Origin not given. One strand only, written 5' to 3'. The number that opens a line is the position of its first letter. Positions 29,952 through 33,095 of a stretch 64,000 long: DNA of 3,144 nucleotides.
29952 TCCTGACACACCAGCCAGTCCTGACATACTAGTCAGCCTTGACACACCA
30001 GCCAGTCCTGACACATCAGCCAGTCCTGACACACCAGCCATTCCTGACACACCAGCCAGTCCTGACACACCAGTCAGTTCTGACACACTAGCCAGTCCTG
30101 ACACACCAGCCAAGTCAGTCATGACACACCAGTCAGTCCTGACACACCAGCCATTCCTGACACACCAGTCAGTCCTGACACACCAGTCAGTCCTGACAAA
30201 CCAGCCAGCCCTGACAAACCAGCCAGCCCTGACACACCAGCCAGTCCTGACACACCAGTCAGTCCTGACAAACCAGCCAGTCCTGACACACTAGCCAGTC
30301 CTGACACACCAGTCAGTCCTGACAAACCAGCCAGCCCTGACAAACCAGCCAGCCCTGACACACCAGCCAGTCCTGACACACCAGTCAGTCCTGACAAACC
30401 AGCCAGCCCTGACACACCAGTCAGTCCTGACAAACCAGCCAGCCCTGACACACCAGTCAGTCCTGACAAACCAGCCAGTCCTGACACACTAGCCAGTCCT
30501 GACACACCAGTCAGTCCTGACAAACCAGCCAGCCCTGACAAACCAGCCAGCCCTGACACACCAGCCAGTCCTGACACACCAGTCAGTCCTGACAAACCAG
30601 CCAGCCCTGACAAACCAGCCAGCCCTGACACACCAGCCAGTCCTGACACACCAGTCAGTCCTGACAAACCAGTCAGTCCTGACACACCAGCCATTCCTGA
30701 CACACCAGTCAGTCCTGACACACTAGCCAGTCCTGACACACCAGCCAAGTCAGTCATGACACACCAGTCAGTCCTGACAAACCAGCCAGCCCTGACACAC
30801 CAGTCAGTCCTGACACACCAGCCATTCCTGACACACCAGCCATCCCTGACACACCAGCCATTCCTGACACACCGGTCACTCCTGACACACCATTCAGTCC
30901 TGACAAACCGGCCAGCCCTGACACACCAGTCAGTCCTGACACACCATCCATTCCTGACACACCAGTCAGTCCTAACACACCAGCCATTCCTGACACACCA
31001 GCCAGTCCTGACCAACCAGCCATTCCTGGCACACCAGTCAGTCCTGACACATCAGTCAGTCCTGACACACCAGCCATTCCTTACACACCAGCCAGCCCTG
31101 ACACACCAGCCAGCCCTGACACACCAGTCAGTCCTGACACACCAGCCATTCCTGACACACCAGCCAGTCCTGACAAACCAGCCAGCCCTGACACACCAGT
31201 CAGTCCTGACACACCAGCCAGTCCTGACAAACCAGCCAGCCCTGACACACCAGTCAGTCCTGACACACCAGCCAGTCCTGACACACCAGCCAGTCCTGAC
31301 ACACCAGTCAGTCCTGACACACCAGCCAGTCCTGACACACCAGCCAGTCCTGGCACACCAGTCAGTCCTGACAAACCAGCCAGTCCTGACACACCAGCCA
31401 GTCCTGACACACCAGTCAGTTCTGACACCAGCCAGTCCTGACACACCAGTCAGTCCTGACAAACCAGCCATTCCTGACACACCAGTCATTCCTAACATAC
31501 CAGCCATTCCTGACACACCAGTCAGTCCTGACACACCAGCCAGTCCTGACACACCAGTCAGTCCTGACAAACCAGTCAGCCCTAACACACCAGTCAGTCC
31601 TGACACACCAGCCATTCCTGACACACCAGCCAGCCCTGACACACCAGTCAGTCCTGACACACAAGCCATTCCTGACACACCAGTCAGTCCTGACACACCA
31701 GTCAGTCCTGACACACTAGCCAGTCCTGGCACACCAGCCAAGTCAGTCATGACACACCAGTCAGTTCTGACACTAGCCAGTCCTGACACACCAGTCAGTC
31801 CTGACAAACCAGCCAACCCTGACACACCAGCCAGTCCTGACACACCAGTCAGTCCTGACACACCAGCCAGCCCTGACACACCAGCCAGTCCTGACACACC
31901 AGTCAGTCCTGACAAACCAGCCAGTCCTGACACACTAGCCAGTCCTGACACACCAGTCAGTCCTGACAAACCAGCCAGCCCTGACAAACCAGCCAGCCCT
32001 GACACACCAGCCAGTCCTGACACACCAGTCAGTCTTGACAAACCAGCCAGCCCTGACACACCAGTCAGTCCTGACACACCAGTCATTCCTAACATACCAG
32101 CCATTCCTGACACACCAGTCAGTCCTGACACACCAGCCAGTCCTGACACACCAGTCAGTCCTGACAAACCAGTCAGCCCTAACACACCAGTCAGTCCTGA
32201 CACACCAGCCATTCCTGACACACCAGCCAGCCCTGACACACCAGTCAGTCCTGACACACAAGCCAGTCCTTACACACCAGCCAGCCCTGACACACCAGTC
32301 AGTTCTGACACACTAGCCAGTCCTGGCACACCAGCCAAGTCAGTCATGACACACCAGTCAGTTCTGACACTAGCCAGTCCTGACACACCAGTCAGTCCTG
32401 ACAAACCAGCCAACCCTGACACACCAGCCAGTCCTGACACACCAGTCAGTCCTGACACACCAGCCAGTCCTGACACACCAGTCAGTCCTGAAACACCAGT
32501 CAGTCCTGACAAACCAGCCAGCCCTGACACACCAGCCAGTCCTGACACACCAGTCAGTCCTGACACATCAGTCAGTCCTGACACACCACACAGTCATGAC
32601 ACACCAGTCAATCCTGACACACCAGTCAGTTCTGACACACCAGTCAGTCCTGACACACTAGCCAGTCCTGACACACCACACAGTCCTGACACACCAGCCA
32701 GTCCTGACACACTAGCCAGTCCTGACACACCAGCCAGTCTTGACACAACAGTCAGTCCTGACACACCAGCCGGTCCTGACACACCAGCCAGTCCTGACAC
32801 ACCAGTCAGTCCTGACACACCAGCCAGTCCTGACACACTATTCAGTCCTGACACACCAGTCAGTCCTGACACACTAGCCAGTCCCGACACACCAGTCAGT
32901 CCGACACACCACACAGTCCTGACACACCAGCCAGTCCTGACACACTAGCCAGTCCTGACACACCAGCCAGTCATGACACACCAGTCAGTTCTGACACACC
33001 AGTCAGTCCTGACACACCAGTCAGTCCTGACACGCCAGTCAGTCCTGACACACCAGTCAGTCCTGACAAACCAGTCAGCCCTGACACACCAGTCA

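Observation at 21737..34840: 13-kb G-poor 18-bp minisatellite with mosaic higher-order repeats; one frame encodes a mucin-like (PDTPAS/PDTPVS)n PTS repeat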

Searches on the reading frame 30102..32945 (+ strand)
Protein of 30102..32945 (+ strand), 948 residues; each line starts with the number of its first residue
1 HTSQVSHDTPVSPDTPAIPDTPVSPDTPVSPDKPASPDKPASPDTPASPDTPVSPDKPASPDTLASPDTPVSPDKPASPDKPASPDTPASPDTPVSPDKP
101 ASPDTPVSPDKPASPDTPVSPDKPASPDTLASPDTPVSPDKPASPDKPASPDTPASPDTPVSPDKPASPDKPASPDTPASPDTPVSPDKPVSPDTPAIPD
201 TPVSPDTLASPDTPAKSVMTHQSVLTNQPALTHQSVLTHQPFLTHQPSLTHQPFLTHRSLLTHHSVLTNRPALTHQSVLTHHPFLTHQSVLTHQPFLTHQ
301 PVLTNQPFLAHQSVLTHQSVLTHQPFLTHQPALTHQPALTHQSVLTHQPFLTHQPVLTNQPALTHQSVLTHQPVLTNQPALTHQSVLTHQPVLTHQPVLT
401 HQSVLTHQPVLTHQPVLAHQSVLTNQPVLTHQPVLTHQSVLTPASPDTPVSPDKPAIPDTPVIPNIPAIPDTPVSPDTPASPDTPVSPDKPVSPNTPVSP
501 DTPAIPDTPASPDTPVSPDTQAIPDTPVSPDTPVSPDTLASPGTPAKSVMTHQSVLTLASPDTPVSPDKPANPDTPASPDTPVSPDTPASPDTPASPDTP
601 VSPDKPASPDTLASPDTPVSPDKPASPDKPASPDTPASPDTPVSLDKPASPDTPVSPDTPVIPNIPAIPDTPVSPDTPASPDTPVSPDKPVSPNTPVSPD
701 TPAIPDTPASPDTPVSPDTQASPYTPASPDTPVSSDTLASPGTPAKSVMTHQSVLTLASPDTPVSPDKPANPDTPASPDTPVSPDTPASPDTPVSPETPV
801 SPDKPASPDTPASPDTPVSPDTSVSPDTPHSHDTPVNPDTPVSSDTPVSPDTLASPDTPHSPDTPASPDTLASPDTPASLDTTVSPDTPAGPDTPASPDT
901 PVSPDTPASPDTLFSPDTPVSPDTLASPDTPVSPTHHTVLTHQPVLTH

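Call 10: search_protein_families(library=pfam, proteins=[window:30102-32945:+], max_evalue=0.01)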
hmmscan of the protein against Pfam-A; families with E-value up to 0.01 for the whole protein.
window:30102-32945:+ (948 aa): 0 families

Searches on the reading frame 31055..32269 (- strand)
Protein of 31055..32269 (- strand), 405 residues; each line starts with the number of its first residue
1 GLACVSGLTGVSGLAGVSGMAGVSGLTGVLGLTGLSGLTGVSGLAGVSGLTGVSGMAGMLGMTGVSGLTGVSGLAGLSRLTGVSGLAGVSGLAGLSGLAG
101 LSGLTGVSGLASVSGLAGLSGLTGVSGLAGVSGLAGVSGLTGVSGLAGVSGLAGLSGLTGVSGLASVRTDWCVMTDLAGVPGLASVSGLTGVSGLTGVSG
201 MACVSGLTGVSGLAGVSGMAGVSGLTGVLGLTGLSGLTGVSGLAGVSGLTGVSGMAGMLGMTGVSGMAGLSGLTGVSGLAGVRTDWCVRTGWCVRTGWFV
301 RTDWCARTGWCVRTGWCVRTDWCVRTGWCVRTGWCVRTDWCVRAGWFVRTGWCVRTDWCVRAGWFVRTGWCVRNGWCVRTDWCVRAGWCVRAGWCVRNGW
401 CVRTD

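Call 10: search_protein_families(library=pfam, proteins=[window:31055-32269:-], max_evalue=0.01)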
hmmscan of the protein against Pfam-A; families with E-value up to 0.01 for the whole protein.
window:31055-32269:- (405 aa): 1 family
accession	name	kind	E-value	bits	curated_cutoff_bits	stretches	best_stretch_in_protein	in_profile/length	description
PF01391.23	Collagen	-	7.2e-40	135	27.2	5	7-59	4-56/60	Collagen triple helix repeat (20 copies)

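Call 32: search_protein_representatives(protein=window:31055-32269:-)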
Query: 405 residues. Proteins with E-value up to 0.001 (for the whole library): 42212; up to 1e-10: 9501; up to 1e-30: 692. The best 150 are listed.
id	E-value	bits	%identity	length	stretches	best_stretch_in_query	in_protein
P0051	5.2e-152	522.7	38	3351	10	6-276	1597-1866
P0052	1.4e-149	514.7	39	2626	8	6-280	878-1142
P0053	1.9e-135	468.1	39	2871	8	7-281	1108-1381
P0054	1.0e-126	439.3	34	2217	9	5-281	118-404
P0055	5.8e-123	426.9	41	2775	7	7-282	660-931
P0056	3.0e-115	401.5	40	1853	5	7-281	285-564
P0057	3.3e-114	398.1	45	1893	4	12-281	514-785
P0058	3.1e-105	368.5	36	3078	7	7-281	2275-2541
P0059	9.4e-105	366.9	43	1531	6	8-278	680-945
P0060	4.5e-92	325.1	52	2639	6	12-281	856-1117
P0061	1.1e-91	323.9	39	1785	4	7-281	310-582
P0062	4.8e-90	318.4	44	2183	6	13-279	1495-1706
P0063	2.5e-89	316.1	41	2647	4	6-279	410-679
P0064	2.4e-88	312.8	39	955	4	15-281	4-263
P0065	3.7e-88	312.2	40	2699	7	13-268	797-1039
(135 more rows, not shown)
